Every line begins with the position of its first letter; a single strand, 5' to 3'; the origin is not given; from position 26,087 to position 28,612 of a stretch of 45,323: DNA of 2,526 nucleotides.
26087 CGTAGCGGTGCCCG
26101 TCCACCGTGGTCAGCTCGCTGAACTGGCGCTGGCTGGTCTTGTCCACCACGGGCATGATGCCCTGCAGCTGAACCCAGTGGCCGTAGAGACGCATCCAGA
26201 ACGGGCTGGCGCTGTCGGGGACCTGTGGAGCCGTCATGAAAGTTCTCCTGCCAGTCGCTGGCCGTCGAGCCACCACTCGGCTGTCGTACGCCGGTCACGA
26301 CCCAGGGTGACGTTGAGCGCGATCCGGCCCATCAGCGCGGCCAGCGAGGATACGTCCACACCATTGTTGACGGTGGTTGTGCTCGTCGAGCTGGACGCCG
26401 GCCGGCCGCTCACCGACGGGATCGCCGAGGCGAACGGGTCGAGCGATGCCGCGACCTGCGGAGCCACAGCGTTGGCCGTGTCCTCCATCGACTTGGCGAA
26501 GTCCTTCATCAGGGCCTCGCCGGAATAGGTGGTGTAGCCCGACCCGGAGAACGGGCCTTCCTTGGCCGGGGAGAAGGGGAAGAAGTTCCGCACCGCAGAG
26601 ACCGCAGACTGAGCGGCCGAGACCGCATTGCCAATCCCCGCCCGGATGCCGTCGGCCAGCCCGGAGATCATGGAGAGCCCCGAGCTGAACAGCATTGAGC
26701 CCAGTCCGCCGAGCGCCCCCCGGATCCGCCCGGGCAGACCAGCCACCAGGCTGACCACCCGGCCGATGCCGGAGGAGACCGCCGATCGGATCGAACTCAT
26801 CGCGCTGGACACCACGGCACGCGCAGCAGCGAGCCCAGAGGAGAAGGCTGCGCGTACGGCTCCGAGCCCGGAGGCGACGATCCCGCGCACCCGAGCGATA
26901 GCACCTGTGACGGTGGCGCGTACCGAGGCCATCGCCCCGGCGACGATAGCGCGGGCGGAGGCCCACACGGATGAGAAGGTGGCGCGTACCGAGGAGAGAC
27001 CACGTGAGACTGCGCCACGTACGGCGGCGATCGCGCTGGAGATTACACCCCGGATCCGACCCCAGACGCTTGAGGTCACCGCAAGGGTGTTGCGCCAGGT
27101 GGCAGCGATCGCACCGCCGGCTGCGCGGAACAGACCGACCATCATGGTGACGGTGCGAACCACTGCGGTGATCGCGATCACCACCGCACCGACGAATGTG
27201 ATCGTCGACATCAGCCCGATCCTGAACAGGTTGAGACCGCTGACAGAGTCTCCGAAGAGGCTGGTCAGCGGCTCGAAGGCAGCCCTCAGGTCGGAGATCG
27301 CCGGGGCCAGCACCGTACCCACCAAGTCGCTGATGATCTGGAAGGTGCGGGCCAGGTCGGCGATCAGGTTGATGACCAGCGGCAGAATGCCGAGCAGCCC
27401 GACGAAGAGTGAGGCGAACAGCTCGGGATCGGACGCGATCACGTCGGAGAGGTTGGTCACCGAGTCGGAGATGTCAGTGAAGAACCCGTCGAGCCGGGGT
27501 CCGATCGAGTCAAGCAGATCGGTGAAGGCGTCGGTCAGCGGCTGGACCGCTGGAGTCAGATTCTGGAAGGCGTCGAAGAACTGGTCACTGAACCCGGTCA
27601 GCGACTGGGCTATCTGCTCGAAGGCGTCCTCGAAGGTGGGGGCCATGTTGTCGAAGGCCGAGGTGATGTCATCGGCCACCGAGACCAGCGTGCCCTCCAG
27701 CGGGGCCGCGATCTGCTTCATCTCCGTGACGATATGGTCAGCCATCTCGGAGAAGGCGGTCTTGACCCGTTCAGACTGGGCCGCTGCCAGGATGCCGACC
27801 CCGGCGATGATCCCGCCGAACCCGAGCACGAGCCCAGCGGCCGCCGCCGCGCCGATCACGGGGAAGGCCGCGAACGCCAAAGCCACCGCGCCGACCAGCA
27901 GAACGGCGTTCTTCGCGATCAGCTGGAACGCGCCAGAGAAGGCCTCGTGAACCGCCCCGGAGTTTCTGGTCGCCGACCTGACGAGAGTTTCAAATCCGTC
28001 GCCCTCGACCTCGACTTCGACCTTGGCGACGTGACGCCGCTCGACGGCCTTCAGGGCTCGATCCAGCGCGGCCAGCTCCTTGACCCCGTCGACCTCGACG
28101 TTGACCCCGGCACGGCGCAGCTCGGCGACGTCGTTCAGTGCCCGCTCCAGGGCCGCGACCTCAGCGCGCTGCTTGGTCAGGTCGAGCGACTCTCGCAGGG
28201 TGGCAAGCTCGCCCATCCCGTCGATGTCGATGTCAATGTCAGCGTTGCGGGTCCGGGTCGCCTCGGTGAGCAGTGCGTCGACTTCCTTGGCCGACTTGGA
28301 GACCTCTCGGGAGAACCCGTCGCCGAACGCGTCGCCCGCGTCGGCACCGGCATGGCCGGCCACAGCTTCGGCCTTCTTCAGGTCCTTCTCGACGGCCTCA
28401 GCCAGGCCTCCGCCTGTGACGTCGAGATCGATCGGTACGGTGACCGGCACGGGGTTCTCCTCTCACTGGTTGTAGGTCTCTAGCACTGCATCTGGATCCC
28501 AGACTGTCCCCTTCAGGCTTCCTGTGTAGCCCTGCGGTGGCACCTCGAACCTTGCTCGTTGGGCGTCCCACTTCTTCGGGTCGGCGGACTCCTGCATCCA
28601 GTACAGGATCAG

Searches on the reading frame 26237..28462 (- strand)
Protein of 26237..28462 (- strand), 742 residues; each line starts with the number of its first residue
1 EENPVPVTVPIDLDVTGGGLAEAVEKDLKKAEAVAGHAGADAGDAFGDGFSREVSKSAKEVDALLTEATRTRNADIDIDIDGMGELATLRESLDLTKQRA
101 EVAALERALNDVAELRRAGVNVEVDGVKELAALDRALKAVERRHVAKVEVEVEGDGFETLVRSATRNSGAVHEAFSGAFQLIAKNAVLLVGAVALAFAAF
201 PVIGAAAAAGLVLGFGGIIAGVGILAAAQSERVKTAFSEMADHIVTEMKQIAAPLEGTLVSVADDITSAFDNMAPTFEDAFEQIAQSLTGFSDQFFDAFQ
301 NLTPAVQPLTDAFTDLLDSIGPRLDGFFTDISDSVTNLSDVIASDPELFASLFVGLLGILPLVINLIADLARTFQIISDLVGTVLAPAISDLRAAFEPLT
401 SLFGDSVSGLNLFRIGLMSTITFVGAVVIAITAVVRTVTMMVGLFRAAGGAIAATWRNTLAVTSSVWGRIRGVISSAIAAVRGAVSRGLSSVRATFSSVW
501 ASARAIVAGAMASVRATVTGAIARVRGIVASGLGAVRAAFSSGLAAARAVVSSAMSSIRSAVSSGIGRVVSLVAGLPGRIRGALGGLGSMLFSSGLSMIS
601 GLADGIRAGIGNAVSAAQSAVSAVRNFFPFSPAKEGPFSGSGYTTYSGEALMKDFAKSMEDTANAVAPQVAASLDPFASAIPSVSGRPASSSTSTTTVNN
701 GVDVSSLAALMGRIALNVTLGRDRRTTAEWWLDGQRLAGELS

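Call 28: search_protein_families(library=phrogs, max_evalue=0.001, proteins=[window:26237-28462:-])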
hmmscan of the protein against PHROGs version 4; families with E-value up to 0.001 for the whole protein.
window:26237-28462:- (742 aa): 21 families
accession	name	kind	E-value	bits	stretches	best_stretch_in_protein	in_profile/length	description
phrog_305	-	tail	1.7e-55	190.2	1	258-688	380-763/1001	tail length tape measure protein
phrog_58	-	tail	3e-39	136.3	1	127-711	327-1040/1544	tail length tape measure protein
phrog_5493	-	tail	6.3e-22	78.7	1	154-691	558-1041/1102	tail length tape measure protein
phrog_6435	-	tail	5e-20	71.6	1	587-681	1185-1279/2090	tail length tape measure protein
phrog_17020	-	unknown function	4.8e-18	66.5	1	425-630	14-217/353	-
phrog_4200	-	tail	7.5e-17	62.1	1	189-620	188-560/732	tail length tape measure protein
phrog_1272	-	tail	4.8e-16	58.7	1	173-627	612-1077/1606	tail length tape measure protein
phrog_1535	-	tail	1.3e-15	57.7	1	238-621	701-1040/1152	tail length tape measure protein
phrog_6090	-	tail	4.5e-15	55.4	1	268-628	696-1045/1853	tail length tape measure protein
phrog_1204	-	tail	1.6e-10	40.5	1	168-548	661-1063/1483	tail protein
phrog_26805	-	unknown function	1.1e-08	34.9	1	420-622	313-513/697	-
phrog_1068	-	tail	3.4e-08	33.7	1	258-549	262-497/706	tail length tape measure protein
phrog_167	-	tail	3.8e-08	32.5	1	230-647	439-743/1555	tail length tape measure protein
phrog_4070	-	tail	1.6e-06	27.5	1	234-544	95-358/989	tail length tape measure protein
phrog_8462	-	tail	2.8e-06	27.4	1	372-665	230-500/672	tail length tape measure protein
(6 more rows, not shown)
